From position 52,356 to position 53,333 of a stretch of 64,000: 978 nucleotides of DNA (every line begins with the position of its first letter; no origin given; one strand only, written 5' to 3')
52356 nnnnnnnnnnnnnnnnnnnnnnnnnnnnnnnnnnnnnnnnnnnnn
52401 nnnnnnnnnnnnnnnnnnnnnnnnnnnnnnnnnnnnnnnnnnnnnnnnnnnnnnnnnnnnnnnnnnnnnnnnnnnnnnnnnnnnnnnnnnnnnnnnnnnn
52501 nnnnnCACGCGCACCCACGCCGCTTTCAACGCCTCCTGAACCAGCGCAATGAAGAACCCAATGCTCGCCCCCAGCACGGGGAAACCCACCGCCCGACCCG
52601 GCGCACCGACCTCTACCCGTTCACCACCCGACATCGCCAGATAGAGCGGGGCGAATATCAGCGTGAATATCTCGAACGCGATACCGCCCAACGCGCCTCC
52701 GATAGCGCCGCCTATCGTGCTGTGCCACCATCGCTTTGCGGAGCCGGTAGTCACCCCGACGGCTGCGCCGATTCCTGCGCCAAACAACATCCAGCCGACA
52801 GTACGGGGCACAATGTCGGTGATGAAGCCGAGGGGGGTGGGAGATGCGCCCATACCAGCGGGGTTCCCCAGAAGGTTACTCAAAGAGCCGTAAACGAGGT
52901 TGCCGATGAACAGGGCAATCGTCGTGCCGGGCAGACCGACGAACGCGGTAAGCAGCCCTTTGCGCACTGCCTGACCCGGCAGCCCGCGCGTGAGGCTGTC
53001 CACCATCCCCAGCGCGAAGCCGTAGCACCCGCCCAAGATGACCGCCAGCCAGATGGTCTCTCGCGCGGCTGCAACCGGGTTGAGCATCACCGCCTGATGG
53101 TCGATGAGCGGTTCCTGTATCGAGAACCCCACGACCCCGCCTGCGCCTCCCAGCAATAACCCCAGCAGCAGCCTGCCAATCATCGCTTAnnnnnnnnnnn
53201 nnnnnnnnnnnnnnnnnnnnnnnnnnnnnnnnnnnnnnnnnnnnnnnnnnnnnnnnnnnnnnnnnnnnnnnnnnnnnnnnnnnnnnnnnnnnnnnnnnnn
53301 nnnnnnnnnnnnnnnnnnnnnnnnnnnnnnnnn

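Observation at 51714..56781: kdsB-nnr operon continues into two membrane FHA-domain proteins with CxxC...CxC zinc ribbons and no kinase or phosphatase partner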

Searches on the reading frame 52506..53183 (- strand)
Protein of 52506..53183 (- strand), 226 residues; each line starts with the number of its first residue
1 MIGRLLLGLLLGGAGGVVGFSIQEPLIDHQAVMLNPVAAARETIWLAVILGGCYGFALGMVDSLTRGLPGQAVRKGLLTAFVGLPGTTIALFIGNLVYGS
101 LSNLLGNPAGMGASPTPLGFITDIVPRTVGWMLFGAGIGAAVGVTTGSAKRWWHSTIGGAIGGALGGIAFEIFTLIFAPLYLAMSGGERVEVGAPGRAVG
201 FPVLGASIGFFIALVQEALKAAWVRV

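Call 73: search_solved_structures(query=window:52506-53183:-, max_evalue=10)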
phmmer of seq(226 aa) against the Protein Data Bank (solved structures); distinct sequences matched with E-value up to 10: 0.

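Call 83: search_protein_representatives(protein=window:52506-53183:-)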
Query: 226 residues. Proteins with E-value up to 0.001 (for the whole library): 338; up to 1e-10: 43; up to 1e-30: 3. The best 150 are listed.
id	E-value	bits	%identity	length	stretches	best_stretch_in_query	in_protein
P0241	9.6e-123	424.7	89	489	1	1-226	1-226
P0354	4.8e-53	196.6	50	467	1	1-226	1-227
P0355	3.9e-37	144.6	40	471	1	2-226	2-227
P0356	7.1e-29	117.5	43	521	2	3-226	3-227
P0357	1.5e-28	116.4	39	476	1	3-226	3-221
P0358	1.2e-26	110.2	41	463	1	3-226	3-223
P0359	2.5e-25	105.9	41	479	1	4-226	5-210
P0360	1.2e-22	97.1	40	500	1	3-226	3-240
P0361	1.7e-22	96.6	36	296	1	10-226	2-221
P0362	2.6e-22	96.0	38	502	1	3-226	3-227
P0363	3.7e-22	95.5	38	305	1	3-226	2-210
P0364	9.9e-22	94.1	38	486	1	3-224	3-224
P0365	2.4e-21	92.9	34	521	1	3-226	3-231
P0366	4.3e-20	88.8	37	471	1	1-226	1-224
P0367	5.2e-16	75.4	39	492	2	31-225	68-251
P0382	1.9e-12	63.8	46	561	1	119-222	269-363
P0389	1.9e-11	60.5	43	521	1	120-222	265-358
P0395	9.1e-11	58.2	30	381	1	9-225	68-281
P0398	1.7e-10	57.4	34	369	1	9-226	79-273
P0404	4.8e-10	55.9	28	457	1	37-224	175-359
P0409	6.2e-10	55.5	32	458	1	42-225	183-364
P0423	4.7e-09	52.7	34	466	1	36-225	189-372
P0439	2.1e-08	50.5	32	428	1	1-226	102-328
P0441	2.6e-08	50.2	36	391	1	9-224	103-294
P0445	3.7e-08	49.7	36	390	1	10-226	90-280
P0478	5.6e-07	45.8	30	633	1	41-225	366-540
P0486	7.6e-07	45.4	33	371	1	5-225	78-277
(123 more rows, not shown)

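Call 84: search_protein_families(library=pfam, proteins=[P0404, P0409, P0423, P0395, P0398, P0382, P0389, P0478, P0439, P0354], max_evalue=0.001)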
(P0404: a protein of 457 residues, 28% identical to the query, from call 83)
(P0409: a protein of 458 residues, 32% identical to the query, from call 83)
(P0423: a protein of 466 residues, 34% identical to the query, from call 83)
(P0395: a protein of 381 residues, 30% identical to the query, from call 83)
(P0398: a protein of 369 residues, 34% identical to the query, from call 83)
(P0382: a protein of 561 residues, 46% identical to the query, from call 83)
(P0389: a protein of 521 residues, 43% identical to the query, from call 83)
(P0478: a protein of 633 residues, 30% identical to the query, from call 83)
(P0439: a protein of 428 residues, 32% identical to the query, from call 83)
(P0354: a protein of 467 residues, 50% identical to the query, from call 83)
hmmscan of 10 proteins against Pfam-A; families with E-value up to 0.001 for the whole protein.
P0404 (457 aa): 2 families
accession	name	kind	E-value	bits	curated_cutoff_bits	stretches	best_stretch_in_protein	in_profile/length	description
PF00498.31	FHA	-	2.4e-12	47.5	20.7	1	378-442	1-67/67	FHA domain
PF16697.10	Yop-YscD_cpl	-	5.4e-12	46.3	33.2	1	363-451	4-93/94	Inner membrane component of T3SS, cytoplasmic domain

P0409 (458 aa): 2 families
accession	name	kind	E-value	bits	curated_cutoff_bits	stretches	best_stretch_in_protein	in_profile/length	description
PF16697.10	Yop-YscD_cpl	-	3.2e-12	47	33.2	1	364-454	1-91/94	Inner membrane component of T3SS, cytoplasmic domain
PF00498.31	FHA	-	7.3e-12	46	20.7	1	382-447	1-67/67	FHA domain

P0423 (466 aa): 2 families
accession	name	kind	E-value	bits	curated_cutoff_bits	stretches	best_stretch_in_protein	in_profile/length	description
PF16697.10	Yop-YscD_cpl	-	1.9e-11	44.5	33.2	1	372-462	1-92/94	Inner membrane component of T3SS, cytoplasmic domain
PF00498.31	FHA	-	8.3e-06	26.6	20.7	1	391-454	2-67/67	FHA domain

P0395 (381 aa): 2 families
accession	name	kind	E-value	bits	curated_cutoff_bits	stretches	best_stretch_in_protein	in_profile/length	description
PF00498.31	FHA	-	8.3e-13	49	20.7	1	299-365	1-67/67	FHA domain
PF16697.10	Yop-YscD_cpl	-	1.5e-10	41.6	33.2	1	283-370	3-89/94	Inner membrane component of T3SS, cytoplasmic domain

P0398 (369 aa): 2 families
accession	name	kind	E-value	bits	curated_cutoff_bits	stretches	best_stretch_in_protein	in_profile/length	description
PF00498.31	FHA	-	6.2e-17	62.2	20.7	1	290-355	1-67/67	FHA domain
PF16697.10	Yop-YscD_cpl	-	9e-16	58.4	33.2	1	272-363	1-92/94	Inner membrane component of T3SS, cytoplasmic domain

P0382 (561 aa): 1 family
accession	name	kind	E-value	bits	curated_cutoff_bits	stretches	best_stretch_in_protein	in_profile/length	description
PF00498.31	FHA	-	0.0003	21.6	20.7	1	398-445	15-67/67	FHA domain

P0389 (521 aa): 0 families

P0478 (633 aa): 4 families
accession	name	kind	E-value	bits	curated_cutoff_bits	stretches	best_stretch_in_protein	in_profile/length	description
PF16697.10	Yop-YscD_cpl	-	8.1e-10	39.3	33.2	1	541-631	2-93/94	Inner membrane component of T3SS, cytoplasmic domain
PF01398.27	JAB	-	6.9e-09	36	22.5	1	22-128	4-110/117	JAB1/Mov34/MPN/PAD-1 ubiquitin protease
PF14464.11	Prok-JAB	-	2.9e-08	34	25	1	31-124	5-88/114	Prokaryotic homologs of the JAB domain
PF00498.31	FHA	-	4.2e-07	30.7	20.7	1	560-622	3-67/67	FHA domain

P0439 (428 aa): 2 families
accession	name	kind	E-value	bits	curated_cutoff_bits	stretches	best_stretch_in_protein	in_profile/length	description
PF16697.10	Yop-YscD_cpl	-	4.4e-10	40.1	33.2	1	329-413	3-89/94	Inner membrane component of T3SS, cytoplasmic domain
PF00498.31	FHA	-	7.1e-05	23.6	20.7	1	345-408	1-67/67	FHA domain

P0354 (467 aa): 2 families
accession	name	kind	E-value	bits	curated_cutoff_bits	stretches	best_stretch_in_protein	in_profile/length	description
PF00498.31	FHA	-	1.8e-26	92.8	20.7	2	391-455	1-67/67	FHA domain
PF16697.10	Yop-YscD_cpl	-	2.8e-23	82.4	33.2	1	373-463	1-92/94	Inner membrane component of T3SS, cytoplasmic domain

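Call 86: list_cluster_members(proteins=[P0404, P0409, P0395, P0398, P0478, P0439, P0423, P0441, P0486, P0445])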
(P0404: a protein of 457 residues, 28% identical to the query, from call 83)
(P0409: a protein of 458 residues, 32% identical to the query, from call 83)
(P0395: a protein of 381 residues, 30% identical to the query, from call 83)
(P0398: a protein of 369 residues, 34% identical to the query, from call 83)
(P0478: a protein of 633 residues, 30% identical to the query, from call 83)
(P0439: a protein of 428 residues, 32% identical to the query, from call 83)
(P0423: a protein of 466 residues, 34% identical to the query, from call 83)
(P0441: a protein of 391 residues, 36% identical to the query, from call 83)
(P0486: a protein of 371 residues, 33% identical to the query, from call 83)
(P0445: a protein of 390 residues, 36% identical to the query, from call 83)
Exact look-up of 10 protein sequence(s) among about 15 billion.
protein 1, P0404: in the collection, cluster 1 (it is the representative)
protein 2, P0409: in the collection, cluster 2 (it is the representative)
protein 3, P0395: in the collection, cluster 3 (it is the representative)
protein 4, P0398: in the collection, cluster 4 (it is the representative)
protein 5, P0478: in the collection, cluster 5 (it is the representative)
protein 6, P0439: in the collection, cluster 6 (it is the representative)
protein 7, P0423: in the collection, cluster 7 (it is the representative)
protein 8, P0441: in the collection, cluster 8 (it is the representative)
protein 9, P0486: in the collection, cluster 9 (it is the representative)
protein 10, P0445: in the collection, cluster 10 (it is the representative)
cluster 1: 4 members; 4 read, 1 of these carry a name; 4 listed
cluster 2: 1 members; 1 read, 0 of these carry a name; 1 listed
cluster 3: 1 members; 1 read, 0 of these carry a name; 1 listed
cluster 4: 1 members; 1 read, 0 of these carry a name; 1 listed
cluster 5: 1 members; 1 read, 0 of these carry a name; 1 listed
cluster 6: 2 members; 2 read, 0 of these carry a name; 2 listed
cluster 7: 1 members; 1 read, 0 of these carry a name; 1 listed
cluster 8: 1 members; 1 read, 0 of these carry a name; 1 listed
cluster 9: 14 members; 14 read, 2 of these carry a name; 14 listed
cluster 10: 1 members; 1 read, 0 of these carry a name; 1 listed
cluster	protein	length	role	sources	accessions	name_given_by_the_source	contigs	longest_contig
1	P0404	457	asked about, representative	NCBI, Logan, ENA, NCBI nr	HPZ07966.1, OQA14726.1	MAG TPA: MFS transporter [Candidatus Eremiobacteraeota bacterium] | MAG: Glycogen accumulation regulator GarA [bacterium ADurb.Bin363]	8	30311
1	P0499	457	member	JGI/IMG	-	-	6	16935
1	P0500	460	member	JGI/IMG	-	-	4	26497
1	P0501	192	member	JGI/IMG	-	-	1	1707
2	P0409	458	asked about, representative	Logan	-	-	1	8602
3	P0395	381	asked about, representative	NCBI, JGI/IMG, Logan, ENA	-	-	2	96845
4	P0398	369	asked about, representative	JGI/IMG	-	-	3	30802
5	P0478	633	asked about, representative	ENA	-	-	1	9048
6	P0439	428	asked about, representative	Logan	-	-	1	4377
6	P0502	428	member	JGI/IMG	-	-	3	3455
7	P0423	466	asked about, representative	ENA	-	-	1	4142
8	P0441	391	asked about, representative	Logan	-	-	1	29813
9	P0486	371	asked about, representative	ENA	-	-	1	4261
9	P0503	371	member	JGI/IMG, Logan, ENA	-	hypothetical protein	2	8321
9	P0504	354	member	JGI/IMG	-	hypothetical protein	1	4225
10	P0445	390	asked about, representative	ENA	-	-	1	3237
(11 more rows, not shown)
